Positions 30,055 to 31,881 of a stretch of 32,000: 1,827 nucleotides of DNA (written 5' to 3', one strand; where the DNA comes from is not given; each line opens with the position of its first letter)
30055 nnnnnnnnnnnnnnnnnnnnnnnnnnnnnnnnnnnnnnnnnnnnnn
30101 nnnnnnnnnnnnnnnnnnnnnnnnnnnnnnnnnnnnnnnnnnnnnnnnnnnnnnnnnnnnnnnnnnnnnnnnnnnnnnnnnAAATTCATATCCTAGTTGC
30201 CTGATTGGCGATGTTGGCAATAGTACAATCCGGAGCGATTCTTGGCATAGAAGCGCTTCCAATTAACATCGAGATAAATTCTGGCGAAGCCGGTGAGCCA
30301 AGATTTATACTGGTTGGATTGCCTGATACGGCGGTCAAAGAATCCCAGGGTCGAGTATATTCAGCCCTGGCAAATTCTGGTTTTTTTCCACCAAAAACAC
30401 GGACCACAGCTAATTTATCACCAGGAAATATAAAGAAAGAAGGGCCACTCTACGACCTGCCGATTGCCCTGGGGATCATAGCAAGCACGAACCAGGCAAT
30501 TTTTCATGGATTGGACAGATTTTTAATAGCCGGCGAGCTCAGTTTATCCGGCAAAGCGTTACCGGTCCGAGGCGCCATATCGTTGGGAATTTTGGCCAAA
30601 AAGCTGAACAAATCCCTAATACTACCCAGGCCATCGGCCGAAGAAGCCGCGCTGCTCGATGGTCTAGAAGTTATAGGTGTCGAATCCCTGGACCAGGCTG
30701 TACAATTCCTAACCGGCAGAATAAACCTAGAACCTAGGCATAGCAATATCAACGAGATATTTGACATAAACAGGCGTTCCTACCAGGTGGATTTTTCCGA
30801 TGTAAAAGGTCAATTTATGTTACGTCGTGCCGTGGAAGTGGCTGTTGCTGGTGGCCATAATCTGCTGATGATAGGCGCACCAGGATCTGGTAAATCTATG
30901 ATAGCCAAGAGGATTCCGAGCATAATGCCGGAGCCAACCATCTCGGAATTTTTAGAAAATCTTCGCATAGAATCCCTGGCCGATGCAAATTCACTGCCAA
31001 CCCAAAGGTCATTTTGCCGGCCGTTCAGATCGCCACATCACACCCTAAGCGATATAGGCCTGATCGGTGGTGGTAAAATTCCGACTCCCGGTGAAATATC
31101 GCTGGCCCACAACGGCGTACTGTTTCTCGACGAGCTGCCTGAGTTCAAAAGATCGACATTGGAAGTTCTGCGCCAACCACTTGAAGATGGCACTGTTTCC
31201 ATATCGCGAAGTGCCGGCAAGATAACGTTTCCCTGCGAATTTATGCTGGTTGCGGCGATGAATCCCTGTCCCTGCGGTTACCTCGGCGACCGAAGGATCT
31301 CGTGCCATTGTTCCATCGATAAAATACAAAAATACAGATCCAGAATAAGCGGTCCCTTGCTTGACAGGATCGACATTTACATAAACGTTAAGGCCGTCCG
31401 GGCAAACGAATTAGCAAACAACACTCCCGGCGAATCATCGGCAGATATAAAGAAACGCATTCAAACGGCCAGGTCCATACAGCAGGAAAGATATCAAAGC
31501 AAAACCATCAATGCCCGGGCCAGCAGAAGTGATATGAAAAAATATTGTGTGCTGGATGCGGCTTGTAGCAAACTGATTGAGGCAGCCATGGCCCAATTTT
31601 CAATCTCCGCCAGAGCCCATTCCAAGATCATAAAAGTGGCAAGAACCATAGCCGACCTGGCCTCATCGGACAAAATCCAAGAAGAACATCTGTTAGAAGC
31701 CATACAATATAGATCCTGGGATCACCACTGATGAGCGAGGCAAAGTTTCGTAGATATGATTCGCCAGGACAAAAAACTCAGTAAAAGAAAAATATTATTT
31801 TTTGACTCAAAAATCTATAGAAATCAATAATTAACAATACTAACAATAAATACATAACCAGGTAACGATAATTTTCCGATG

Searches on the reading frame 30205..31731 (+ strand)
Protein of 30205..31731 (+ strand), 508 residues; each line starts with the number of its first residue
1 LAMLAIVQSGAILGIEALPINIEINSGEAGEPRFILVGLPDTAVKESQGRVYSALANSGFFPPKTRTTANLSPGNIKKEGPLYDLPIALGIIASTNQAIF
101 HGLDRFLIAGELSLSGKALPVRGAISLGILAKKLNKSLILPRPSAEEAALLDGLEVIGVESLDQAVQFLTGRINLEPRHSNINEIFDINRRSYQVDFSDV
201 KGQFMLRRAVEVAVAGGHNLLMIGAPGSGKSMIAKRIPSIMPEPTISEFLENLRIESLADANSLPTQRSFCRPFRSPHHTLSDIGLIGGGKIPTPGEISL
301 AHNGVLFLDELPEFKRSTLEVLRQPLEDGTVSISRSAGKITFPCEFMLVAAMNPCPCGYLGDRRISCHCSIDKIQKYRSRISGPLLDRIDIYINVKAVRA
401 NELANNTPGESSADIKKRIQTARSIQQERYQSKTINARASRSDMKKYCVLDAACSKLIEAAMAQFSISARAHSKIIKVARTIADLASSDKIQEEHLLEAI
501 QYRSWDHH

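Call 9: search_protein_families(library=pfam, proteins=[window:30205-31731:+], max_evalue=0.001)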
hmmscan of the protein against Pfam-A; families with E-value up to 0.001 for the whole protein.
window:30205-31731:+ (508 aa): 6 families
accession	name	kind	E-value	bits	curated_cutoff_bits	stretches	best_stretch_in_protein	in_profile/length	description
PF01078.27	Mg_chelatase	-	1.6e-90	302.5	20.3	1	196-402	1-206/207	Magnesium chelatase, subunit ChlI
PF13541.12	ChlI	-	8.1e-32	110.1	27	1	28-142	6-119/121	Subunit ChlI of Mg-chelatase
PF13335.12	Mg_chelatase_C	-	2.2e-30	105.5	26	1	409-503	1-94/94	Magnesium chelatase, subunit ChlI C-terminal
PF07728.20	AAA_5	-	2.9e-09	37.5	22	1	219-356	1-125/139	AAA domain (dynein-related subfamily)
PF00493.29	MCM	-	1.2e-08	34.8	23.3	1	295-369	114-188/224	MCM P-loop domain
PF00158.32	Sigma54_activat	-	6.2e-05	23.2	20.2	0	294-353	85-142/168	Sigma-54 interaction domain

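Call 23: find_encoding_contigs(protein=window:30205-31731:+, flank=10000, max_places=4)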
Protein window:30205-31731:+ (508 aa): no gene with exactly this product is on record in the collection.

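Call 79: find_encoding_contigs(protein=window:30211-31731:+, flank=10000, max_places=4)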
Protein window:30211-31731:+ (506 aa): 1 contig read that carries it; 1 place shown.
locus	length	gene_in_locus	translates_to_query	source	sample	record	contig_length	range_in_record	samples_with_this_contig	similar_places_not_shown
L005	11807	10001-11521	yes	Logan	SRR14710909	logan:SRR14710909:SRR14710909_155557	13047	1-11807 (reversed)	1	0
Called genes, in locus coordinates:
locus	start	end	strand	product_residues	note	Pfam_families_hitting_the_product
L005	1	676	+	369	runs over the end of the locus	PF00557:Peptidase_M24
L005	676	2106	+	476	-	PF10502:Peptidase_S26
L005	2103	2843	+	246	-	PF01416:PseudoU_synth_1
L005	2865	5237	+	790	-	PF00999:Na_H_Exchanger, PF02080:TrkA_C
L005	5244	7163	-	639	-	PF13807:GNVR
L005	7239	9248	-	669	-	PF00884:Sulfatase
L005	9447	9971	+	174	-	PF00186:DHFR_1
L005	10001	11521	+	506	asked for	PF13541:ChlI, PF01078:Mg_chelatase, PF07728:AAA_5, PF00493:MCM (weak), PF13335:Mg_chelatase_C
